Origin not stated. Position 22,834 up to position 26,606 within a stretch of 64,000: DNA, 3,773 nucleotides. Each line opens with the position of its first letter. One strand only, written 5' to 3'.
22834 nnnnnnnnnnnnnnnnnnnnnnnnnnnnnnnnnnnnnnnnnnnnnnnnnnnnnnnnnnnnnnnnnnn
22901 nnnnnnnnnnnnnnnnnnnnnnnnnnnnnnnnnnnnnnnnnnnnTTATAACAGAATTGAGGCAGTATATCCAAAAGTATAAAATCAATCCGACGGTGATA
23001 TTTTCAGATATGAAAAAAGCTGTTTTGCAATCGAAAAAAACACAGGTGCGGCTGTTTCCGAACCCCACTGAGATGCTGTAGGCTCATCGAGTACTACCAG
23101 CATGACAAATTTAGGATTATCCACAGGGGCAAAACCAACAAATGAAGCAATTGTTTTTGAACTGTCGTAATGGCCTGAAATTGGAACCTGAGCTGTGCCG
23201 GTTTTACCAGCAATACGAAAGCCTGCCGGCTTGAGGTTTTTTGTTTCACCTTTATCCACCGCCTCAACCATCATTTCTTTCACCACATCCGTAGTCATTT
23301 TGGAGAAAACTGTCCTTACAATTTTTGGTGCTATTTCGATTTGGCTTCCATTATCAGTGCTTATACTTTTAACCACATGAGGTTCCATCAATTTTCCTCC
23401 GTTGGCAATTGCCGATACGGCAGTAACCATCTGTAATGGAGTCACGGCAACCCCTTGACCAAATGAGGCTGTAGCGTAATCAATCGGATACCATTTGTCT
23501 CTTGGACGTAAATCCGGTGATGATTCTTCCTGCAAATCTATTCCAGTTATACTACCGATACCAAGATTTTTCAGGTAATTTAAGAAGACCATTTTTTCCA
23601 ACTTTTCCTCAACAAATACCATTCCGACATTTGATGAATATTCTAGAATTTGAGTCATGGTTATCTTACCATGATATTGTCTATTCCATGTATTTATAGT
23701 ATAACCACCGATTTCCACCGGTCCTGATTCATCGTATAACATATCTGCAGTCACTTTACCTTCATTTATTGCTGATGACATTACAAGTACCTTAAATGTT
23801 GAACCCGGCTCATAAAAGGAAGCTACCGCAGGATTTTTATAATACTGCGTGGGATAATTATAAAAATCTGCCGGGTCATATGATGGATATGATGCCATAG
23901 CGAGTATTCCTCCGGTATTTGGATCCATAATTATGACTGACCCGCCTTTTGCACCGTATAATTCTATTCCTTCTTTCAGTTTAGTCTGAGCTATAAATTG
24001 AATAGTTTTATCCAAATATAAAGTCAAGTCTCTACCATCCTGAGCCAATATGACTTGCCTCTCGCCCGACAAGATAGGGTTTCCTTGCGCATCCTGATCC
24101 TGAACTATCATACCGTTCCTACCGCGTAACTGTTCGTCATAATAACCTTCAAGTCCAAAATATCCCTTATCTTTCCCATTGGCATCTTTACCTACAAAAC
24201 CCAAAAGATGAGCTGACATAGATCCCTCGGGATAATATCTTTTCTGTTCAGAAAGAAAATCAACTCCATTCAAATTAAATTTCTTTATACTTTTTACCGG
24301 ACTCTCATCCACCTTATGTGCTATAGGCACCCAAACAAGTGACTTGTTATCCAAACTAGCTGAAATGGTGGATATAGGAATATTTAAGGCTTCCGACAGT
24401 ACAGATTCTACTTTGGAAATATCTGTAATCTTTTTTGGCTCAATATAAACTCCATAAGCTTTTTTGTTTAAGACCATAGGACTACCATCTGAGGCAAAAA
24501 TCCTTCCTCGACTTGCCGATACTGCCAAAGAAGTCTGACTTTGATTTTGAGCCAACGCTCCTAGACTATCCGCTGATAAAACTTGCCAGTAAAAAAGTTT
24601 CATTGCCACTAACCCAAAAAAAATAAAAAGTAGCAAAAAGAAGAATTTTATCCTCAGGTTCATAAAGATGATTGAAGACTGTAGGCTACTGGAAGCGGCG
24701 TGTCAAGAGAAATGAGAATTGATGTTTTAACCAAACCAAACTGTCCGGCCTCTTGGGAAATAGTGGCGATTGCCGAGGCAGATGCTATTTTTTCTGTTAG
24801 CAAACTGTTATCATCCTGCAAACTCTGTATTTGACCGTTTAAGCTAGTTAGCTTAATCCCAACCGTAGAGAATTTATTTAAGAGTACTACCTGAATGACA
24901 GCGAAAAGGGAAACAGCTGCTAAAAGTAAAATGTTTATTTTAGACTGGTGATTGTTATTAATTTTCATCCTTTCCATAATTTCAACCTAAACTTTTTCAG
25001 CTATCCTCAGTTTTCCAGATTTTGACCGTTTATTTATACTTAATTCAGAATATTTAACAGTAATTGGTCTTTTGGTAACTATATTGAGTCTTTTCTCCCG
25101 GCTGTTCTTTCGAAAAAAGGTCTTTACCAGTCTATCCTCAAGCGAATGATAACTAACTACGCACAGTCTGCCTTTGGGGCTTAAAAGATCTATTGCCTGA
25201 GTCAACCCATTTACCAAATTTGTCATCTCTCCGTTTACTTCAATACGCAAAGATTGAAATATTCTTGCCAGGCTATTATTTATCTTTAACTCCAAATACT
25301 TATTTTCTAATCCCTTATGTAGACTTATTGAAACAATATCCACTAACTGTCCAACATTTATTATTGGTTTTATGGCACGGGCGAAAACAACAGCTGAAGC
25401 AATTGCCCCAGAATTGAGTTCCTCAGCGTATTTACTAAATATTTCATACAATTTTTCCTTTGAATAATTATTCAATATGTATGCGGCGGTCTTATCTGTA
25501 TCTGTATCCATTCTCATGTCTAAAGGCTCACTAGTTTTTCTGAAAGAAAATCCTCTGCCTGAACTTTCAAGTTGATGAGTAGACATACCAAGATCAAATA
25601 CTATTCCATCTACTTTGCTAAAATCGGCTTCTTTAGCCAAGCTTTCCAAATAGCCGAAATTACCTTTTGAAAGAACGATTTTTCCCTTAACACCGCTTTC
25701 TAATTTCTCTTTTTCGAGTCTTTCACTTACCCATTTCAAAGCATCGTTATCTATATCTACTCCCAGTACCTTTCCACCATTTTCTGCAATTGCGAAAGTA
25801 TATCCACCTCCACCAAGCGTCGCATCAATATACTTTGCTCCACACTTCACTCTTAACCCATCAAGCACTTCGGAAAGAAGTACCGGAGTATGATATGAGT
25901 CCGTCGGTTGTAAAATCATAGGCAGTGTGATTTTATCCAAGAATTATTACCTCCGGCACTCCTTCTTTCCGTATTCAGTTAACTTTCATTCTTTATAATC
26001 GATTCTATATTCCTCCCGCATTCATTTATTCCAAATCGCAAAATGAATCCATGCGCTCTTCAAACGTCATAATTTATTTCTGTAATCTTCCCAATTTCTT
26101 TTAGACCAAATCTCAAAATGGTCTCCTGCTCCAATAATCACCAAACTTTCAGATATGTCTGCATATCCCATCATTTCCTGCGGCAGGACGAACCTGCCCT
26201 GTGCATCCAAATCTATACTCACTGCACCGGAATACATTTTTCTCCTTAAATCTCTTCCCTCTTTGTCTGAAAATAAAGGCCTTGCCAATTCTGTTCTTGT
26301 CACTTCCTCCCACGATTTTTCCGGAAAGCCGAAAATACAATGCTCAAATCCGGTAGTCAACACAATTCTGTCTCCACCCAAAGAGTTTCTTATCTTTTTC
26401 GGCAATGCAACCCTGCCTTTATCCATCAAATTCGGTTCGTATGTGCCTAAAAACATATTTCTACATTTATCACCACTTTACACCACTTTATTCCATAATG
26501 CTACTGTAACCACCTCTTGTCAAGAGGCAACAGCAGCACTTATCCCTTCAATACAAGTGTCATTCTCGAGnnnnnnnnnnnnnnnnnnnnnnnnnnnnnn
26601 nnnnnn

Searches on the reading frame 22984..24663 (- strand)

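Call 8: search_protein_families(library=pfam, proteins=[window:22984-24663:-], max_evalue=0.001)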
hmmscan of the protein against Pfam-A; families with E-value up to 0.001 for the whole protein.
window:22984-24663:- (559 aa): 2 families
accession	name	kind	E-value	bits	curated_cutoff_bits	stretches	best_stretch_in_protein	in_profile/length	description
PF00905.27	Transpeptidase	-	4.7e-77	259.6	22.1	1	241-545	1-297/299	Penicillin binding protein transpeptidase domain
PF03717.20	PBP_dimer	-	4.3e-24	86.3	24.4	1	49-197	3-176/180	Penicillin-binding Protein dimerisation domain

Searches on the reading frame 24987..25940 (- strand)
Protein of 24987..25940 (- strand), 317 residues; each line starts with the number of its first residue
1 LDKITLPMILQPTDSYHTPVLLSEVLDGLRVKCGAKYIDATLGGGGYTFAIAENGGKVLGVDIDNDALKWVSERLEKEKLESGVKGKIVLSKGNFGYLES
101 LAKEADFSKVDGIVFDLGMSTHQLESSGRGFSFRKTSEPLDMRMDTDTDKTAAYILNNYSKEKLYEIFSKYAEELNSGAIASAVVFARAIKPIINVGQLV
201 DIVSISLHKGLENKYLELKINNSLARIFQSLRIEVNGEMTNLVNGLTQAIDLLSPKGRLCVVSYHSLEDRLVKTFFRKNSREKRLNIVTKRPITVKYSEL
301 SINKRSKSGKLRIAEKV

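Call 8: search_protein_families(library=pfam, proteins=[window:24987-25940:-], max_evalue=0.001)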
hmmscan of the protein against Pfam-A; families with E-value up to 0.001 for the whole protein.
window:24987-25940:- (317 aa): 3 families
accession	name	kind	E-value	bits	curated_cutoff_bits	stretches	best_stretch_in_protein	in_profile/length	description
PF01795.25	Methyltransf_5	-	9.3e-80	268.8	27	1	16-316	3-308/309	MraW methylase family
PF13847.12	Methyltransf_31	-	4.4e-05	23.6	27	0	34-113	4-78/145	Methyltransferase domain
PF06962.18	rRNA_methylase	-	0.00018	21.9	22.7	0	58-118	1-53/137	Putative rRNA methylase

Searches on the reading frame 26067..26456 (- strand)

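Call 8: search_protein_families(library=pfam, proteins=[window:26067-26456:-], max_evalue=0.001)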
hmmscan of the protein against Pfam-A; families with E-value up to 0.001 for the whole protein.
window:26067-26456:- (129 aa): 1 family
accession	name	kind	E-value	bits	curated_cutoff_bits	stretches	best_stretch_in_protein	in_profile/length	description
PF02381.23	MraZ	-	7.5e-32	109.6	23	2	74-128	1-55/72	MraZ protein, putative antitoxin-like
